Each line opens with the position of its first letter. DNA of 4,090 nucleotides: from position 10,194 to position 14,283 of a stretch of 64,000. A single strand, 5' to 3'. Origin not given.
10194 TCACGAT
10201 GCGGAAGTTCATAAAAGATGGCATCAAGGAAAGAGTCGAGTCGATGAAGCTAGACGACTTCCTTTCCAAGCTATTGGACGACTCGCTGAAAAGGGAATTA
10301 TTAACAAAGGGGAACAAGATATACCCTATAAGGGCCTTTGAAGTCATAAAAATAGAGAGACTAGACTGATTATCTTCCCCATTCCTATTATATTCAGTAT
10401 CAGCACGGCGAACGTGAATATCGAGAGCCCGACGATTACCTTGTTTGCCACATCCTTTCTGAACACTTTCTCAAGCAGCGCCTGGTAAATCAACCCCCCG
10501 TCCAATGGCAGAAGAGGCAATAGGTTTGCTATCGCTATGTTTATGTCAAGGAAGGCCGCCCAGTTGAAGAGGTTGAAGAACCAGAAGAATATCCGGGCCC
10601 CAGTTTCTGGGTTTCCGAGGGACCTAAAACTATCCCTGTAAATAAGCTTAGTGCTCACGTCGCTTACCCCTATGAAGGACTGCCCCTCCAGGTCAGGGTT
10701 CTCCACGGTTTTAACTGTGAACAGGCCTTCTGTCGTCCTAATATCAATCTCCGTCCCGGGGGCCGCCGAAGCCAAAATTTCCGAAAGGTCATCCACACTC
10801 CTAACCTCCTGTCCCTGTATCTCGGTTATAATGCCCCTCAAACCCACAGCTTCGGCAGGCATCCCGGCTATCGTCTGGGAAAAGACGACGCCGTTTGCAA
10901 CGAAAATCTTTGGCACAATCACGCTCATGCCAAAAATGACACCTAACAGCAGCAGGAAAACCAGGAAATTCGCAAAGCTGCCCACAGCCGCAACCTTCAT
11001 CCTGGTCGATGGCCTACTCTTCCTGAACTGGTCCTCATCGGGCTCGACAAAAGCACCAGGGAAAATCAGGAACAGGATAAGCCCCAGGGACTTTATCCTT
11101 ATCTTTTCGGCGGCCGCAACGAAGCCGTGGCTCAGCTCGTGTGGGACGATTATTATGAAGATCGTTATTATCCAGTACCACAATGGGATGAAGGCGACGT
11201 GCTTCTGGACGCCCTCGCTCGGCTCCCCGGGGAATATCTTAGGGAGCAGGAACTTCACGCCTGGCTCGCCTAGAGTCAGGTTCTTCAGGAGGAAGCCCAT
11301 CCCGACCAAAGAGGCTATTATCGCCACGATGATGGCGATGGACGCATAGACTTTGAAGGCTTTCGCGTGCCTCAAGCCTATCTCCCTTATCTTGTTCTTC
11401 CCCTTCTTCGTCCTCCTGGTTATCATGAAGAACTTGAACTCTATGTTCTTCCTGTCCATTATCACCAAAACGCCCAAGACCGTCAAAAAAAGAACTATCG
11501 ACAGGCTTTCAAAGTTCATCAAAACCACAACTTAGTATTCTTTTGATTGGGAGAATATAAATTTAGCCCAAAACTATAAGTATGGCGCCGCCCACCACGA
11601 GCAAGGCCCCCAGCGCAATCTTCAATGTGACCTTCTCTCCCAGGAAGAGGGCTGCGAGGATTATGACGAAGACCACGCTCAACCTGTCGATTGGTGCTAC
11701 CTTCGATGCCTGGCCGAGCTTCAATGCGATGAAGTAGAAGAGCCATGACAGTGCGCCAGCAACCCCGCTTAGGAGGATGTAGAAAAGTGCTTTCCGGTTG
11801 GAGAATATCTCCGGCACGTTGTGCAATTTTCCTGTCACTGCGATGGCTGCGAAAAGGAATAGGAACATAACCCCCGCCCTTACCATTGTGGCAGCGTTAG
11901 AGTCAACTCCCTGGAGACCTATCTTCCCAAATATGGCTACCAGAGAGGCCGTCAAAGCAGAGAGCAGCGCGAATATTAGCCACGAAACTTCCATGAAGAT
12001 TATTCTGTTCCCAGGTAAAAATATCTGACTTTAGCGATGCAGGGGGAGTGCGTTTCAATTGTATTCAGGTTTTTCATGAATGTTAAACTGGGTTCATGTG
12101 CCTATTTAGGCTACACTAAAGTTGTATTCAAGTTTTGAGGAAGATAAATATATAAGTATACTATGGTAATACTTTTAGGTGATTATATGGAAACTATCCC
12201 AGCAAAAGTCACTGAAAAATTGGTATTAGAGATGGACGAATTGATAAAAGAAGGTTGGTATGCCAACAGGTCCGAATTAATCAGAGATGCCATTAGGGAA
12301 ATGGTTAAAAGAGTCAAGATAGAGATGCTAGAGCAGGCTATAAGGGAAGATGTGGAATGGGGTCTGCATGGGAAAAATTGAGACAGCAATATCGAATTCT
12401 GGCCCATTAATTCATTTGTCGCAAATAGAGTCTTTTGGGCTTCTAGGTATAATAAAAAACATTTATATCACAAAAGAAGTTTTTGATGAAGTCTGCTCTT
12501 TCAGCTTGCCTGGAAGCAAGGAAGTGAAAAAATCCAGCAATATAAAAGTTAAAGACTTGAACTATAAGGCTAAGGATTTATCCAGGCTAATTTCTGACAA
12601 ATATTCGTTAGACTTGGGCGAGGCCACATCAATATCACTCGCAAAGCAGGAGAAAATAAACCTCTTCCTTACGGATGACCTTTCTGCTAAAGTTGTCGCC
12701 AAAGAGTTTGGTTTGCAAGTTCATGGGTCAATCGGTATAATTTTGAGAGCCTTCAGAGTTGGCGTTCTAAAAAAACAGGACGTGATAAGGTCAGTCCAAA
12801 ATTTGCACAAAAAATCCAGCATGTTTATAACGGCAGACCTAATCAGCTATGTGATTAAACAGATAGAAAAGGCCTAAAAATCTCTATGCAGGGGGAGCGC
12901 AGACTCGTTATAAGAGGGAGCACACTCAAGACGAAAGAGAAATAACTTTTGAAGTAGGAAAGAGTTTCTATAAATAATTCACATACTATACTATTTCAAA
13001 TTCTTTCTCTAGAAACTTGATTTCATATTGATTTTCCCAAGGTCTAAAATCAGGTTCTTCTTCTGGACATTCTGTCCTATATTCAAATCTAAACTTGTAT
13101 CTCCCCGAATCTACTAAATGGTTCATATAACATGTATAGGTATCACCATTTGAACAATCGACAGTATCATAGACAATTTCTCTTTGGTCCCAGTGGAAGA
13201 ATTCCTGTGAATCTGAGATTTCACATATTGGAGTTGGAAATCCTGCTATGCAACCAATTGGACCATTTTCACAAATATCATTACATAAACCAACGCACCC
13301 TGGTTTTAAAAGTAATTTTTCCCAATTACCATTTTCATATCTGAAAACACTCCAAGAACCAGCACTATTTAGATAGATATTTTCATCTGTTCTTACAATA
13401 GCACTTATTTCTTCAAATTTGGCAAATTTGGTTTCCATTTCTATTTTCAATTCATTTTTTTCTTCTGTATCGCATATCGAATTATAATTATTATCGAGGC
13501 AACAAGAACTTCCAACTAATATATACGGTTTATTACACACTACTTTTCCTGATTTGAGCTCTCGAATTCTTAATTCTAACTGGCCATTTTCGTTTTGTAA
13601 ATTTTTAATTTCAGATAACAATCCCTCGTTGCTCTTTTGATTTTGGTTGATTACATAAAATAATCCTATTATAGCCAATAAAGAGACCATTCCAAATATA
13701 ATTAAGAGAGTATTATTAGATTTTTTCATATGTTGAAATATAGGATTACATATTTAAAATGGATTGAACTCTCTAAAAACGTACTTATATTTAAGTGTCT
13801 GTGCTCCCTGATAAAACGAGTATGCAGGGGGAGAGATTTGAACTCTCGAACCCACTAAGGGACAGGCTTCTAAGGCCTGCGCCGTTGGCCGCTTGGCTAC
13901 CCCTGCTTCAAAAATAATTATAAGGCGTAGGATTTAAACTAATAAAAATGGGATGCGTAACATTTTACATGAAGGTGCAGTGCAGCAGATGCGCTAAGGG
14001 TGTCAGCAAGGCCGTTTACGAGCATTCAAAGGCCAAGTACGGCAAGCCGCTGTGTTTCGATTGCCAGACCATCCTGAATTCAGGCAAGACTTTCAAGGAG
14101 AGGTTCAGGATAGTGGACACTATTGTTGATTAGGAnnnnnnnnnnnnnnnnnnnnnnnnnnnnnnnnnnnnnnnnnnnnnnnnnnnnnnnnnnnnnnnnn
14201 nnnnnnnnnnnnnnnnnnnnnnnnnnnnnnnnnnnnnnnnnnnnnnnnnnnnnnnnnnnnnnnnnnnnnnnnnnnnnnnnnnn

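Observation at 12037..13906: tRNA-Leu 3' end copied three times, delimiting two ~0.9-kb single-module cassettes with no recombinase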

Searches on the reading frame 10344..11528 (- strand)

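Call 7: search_protein_families(library=pfam, proteins=[window:10344-11528:-], max_evalue=0.01)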
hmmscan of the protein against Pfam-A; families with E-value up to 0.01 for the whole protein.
window:10344-11528:- (394 aa): 2 families
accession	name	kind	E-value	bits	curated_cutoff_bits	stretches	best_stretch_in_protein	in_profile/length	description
PF02163.28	Peptidase_M50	-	4.9e-26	91.9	27.2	1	119-377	2-219/221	Peptidase family M50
PF17820.7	PDZ_6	-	0.0037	17.4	27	1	219-261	5-48/54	PDZ domain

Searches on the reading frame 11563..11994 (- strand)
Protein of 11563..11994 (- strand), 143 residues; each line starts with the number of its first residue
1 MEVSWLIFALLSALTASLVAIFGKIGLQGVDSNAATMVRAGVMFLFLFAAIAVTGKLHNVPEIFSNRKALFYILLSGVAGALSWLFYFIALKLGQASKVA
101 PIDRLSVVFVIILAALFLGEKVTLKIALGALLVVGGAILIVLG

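Call 7: search_protein_families(library=pfam, proteins=[window:11563-11994:-], max_evalue=0.01)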
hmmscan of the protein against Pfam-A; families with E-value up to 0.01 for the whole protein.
window:11563-11994:- (143 aa): 4 families
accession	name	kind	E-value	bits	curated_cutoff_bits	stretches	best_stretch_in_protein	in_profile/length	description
PF00892.27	EamA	-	1.2e-23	84.3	28.2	1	4-141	2-134/135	EamA-like transporter family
PF03151.22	TPT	-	0.00012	22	30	1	41-139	38-134/291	Triose-phosphate Transporter family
PF05653.20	Mg_trans_NIPA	-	0.00026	20.7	26.2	1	87-142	66-121/295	Magnesium transporter NIPA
PF09490.15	CbtA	-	0.0057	17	30.7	1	4-86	146-229/239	Probable cobalt transporter subunit (CbtA)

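Call 10: find_encoding_contigs(protein=window:11563-11994:-, flank=6000, max_places=10)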
Protein window:11563-11994:- (143 aa): no gene with exactly this product is on record in the collection.

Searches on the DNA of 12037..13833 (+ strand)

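Call 63: search_dna_similar(query=window:12037-13833:+, collection=plasmids, mode=distant, max_rows=8)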
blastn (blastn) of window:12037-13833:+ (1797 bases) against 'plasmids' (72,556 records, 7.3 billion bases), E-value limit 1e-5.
No match.

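Call 64: search_dna_similar(query=window:12037-13833:+, collection=phages, mode=distant, max_rows=8)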
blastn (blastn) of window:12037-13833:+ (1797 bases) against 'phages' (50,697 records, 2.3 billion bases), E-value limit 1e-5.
No match.
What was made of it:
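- Tried and rejected: Both units against plasmid and phage collections: no match (calls 63, 64).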

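Call 87: search_rna_families(sources=[L130, L131, L129, L127], threshold=evalue, max_evalue=1)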
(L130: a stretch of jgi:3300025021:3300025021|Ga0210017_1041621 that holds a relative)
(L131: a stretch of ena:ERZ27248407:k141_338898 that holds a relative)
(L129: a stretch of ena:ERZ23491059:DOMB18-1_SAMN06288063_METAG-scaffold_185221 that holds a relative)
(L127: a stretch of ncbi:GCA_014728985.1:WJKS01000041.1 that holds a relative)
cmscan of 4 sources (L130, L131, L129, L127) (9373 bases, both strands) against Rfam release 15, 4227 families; matches with E-value up to 1: 1.
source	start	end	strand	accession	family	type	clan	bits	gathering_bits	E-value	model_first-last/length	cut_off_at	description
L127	3662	3735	+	RF00005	tRNA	Gene; tRNA;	CL00001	70.6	29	3.1e-14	1-71/71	no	tRNA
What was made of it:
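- Tried and rejected: The 39-nt repeat of L130 and the other flanking repeats as known RNAs: no Rfam match (call 87).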

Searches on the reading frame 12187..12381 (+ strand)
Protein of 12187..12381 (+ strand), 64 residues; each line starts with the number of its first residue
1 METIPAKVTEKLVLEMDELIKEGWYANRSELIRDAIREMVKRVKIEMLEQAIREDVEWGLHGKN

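Call 7: search_protein_families(library=pfam, proteins=[window:12187-12381:+], max_evalue=0.01)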
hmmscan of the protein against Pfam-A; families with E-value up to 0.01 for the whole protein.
window:12187-12381:+ (64 aa): 2 families
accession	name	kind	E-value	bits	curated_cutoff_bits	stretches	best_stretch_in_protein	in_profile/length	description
PF17723.7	RHH_8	-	3e-07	31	25.4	1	15-54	17-55/119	Ribbon-Helix-Helix transcriptional regulator family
PF01402.27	RHH_1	-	4.6e-06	26.8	20.5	1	7-41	5-38/39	Ribbon-helix-helix protein, copG family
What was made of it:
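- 12187..12381 (+): Ribbon-helix-helix antitoxin gene (64 aa). Pfam RHH_8 at 3e-07 and RHH_1 at 4.6e-06, both above cut-off (call 7)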

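Call 62: find_encoding_contigs(protein=window:12187-12381:+, flank=5000, max_places=10)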
Protein window:12187-12381:+ (64 aa): 1 contig read that carries it; 1 place shown.
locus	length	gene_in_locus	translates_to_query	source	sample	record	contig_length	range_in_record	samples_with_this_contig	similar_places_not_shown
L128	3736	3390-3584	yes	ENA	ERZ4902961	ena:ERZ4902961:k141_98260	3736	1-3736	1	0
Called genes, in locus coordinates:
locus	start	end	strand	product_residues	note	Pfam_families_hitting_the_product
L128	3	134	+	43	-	?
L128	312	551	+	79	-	-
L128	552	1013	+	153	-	PF08069:Ribosomal_S13_N, PF00312:Ribosomal_S15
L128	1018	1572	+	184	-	PF01015:Ribosomal_S3Ae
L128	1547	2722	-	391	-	PF02163:Peptidase_M50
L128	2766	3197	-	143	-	PF00892:EamA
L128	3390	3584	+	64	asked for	PF01402:RHH_1 (weak), PF17723:RHH_8 (weak)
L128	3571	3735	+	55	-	?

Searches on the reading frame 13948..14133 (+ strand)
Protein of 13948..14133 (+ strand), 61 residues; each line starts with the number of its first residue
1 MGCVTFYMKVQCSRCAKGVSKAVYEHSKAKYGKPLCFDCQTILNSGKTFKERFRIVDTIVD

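Call 7: search_protein_families(library=pfam, proteins=[window:13948-14133:+], max_evalue=0.01)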
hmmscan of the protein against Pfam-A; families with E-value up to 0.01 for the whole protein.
window:13948-14133:+ (61 aa): 0 families

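Call 61: find_encoding_contigs(protein=window:13948-14133:+, flank=5000, max_places=10)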
Protein window:13948-14133:+ (61 aa): no gene with exactly this product is on record in the collection.
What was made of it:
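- Tried and rejected: EamA and the 61-aa Zn-ribbon protein as handles for alternative contexts: not on record (calls 10, 61).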
